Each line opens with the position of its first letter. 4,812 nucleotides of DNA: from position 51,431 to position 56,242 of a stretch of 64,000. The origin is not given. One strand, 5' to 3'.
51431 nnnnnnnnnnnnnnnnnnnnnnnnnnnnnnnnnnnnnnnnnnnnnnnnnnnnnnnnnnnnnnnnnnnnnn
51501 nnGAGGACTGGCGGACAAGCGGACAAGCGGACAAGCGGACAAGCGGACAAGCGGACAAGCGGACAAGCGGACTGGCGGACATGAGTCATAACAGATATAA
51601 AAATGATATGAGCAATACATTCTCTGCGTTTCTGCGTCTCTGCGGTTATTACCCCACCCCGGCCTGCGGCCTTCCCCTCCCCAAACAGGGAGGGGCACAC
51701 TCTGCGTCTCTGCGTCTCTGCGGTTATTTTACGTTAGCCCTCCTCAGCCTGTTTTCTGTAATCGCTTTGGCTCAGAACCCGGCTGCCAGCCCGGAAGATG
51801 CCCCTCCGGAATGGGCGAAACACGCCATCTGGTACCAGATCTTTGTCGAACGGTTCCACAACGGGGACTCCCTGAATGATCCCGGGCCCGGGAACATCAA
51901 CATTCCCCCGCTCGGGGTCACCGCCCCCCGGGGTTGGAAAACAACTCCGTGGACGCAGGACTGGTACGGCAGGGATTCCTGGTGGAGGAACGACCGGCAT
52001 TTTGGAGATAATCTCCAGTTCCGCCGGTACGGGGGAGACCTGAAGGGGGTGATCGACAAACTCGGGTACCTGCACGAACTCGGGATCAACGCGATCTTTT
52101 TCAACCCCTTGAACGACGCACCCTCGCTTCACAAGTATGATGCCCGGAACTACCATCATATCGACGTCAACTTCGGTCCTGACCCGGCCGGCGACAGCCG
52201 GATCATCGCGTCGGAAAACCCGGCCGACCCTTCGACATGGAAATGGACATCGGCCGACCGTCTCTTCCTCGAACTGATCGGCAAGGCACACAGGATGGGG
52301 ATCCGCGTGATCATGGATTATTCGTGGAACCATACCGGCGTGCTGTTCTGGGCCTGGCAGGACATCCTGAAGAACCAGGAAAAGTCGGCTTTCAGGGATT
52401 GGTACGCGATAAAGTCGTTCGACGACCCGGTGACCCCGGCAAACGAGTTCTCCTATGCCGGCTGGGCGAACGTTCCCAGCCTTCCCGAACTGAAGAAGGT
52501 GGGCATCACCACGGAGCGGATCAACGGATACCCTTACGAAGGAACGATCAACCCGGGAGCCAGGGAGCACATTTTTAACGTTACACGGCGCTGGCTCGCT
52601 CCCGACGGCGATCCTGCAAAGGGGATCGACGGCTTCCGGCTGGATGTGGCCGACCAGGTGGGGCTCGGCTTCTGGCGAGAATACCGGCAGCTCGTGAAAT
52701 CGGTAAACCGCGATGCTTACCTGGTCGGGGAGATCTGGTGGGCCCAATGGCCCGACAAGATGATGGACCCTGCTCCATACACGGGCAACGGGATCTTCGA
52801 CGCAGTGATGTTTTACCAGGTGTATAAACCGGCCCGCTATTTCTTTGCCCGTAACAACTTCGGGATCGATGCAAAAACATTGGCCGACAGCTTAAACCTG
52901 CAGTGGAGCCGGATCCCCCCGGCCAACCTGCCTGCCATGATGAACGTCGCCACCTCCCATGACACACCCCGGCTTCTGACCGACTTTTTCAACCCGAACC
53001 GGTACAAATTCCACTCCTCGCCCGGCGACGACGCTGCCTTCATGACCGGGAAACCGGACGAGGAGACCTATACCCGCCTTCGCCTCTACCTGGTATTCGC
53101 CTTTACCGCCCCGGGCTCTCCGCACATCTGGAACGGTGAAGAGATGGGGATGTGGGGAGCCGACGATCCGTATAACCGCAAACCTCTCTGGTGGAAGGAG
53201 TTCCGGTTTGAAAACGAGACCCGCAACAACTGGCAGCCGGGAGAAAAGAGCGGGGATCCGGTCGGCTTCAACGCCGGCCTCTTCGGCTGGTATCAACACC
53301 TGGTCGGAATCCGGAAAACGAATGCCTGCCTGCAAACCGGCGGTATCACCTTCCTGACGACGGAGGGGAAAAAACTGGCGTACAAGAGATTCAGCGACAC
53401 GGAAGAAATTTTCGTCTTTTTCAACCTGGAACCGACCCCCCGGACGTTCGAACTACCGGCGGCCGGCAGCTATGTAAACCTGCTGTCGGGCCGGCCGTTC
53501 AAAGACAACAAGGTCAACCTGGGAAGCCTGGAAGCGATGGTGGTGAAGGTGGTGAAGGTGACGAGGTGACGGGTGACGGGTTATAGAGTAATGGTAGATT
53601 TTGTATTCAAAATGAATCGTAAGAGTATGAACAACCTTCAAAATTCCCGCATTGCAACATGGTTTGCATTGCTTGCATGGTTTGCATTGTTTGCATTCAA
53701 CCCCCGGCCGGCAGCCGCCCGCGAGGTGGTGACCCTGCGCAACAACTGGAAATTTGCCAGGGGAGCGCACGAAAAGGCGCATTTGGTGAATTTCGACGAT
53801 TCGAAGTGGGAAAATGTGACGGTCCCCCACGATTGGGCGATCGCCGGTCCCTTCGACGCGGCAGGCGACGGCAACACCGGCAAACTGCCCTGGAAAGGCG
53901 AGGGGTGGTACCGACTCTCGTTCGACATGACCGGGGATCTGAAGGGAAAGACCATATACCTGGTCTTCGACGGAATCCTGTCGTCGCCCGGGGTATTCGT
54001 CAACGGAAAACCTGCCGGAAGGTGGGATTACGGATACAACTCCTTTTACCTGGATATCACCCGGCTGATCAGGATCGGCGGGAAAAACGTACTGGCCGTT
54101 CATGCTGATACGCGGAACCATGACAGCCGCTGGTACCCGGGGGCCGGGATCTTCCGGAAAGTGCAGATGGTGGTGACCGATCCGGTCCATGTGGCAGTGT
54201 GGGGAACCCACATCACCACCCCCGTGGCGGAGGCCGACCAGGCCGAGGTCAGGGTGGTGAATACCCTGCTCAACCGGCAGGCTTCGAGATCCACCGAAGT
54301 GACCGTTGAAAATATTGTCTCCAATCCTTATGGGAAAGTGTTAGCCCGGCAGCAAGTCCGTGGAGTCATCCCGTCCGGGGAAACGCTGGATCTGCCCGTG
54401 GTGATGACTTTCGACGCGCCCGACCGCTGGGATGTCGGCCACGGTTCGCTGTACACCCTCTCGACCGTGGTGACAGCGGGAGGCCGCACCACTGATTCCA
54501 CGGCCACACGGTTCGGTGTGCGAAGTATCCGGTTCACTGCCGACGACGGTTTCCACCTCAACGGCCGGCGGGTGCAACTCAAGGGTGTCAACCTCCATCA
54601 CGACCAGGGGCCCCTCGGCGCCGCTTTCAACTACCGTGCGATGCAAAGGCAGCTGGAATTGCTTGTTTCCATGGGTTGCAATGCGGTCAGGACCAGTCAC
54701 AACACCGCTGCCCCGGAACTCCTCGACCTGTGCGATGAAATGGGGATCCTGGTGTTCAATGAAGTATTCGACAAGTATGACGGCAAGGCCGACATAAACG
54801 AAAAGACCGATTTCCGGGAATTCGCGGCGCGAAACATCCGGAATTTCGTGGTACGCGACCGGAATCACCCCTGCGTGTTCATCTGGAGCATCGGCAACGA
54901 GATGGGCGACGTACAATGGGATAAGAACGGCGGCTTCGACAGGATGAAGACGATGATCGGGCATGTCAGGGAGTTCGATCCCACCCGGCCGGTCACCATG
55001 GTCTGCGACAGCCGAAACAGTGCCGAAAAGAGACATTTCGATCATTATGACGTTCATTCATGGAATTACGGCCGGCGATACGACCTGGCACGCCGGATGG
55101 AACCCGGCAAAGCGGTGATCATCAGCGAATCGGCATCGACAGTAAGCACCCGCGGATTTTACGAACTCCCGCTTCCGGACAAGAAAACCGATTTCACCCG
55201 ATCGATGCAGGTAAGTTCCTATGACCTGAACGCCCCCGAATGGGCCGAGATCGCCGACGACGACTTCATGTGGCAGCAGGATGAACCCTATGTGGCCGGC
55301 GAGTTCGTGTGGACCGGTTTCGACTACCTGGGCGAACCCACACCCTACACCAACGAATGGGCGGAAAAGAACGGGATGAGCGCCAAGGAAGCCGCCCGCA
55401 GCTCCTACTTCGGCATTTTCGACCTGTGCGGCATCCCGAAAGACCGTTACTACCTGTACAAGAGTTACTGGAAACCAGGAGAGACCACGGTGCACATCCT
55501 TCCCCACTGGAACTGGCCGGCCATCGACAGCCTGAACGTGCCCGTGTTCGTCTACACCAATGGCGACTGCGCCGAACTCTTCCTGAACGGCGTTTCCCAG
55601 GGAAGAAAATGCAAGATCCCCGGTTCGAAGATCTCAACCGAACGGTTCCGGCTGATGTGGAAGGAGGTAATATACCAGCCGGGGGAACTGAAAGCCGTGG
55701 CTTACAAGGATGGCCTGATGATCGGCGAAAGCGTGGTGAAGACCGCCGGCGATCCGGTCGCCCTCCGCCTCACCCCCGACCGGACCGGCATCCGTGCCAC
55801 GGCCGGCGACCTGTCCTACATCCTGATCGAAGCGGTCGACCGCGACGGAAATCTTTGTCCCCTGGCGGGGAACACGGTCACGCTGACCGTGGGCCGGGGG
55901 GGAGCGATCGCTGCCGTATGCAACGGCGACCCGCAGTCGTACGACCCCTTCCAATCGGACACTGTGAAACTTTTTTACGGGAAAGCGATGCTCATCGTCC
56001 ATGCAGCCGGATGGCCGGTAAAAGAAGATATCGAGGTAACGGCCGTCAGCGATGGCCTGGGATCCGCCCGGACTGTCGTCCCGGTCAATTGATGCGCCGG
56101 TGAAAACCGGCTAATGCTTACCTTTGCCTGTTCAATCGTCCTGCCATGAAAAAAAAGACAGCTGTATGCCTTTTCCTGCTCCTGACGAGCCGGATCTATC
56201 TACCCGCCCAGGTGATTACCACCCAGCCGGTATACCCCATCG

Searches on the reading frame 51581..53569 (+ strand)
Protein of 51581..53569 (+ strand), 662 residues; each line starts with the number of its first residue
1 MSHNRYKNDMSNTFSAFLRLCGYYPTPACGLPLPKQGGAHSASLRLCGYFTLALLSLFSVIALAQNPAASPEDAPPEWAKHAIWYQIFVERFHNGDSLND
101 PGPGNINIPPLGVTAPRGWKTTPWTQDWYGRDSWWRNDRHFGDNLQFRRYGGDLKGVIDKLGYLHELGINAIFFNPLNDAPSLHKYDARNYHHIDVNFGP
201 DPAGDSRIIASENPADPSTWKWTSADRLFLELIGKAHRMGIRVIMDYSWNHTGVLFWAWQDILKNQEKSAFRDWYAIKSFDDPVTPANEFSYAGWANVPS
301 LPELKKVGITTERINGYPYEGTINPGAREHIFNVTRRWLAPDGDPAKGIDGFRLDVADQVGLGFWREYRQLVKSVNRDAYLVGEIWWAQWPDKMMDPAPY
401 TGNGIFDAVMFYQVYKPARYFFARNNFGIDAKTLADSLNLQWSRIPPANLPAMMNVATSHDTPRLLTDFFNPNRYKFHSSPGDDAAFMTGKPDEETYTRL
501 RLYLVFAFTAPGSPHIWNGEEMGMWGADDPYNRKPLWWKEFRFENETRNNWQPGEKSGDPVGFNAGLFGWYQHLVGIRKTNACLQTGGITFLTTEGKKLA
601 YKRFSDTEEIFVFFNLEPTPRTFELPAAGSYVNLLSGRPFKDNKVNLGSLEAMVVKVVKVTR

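Call 57: search_protein_families(library=pfam, proteins=[window:51581-53569:+], max_evalue=0.0001)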
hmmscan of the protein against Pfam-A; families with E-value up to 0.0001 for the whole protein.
window:51581-53569:+ (662 aa): 2 families
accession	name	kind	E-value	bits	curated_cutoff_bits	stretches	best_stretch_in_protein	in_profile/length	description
PF00128.31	Alpha-amylase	-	5.6e-43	148.2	22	2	229-587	69-446/446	Alpha amylase, catalytic domain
PF16657.11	Malt_amylase_C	-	3e-06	27.6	27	1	587-644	1-61/75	Maltogenic Amylase, C-terminal domain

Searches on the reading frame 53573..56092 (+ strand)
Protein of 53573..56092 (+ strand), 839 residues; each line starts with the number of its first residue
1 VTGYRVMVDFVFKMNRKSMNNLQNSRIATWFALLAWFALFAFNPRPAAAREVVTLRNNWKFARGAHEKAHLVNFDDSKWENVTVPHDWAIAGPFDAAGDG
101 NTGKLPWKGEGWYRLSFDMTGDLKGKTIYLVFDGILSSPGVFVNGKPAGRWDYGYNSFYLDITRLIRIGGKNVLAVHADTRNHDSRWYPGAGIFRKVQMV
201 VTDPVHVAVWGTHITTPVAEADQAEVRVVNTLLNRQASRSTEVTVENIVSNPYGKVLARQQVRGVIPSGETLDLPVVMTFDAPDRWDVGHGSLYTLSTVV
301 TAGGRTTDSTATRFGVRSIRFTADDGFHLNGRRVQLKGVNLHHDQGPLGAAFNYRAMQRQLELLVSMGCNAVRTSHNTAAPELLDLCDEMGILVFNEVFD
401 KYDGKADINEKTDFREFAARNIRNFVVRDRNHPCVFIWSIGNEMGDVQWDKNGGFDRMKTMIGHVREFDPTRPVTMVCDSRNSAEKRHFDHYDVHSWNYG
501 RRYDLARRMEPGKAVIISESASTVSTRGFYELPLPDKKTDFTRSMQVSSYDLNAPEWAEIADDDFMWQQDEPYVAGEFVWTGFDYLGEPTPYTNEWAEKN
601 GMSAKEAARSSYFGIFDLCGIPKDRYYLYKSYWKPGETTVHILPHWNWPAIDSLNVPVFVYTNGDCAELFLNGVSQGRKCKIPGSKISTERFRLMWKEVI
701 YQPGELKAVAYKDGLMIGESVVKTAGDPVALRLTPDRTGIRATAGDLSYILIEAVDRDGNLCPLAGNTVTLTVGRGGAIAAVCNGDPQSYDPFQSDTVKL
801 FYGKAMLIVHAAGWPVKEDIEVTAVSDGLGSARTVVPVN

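Call 57: search_protein_families(library=pfam, proteins=[window:53573-56092:+], max_evalue=0.0001)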
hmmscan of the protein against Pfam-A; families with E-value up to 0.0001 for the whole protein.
window:53573-56092:+ (839 aa): 6 families
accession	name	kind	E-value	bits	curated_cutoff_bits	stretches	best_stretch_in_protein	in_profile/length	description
PF02836.23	Glyco_hydro_2_C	-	1.8e-31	109.9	21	1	324-531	5-222/302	Glycosyl hydrolases family 2, TIM barrel domain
PF18565.7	Glyco_hydro2_C5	-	1.2e-24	86.6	32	1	731-833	1-101/103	Glycoside hydrolase family 2 C-terminal domain 5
PF16355.11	DUF4982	-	5.6e-20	71.5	23.9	1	656-714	4-57/61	Domain of unknown function (DUF4982)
PF02837.24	Glyco_hydro_2_N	-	4.6e-14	53.1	28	1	55-200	4-166/169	Glycosyl hydrolases family 2, sugar binding domain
PF00703.27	Glyco_hydro_2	-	2.5e-11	44.8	23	1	209-317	3-109/109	Glycosyl hydrolases family 2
PF22666.2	Glyco_hydro_2_N2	-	8.7e-07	29.6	27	1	101-180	38-119/167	Glycosyl hydrolase 2 galactose-binding domain-like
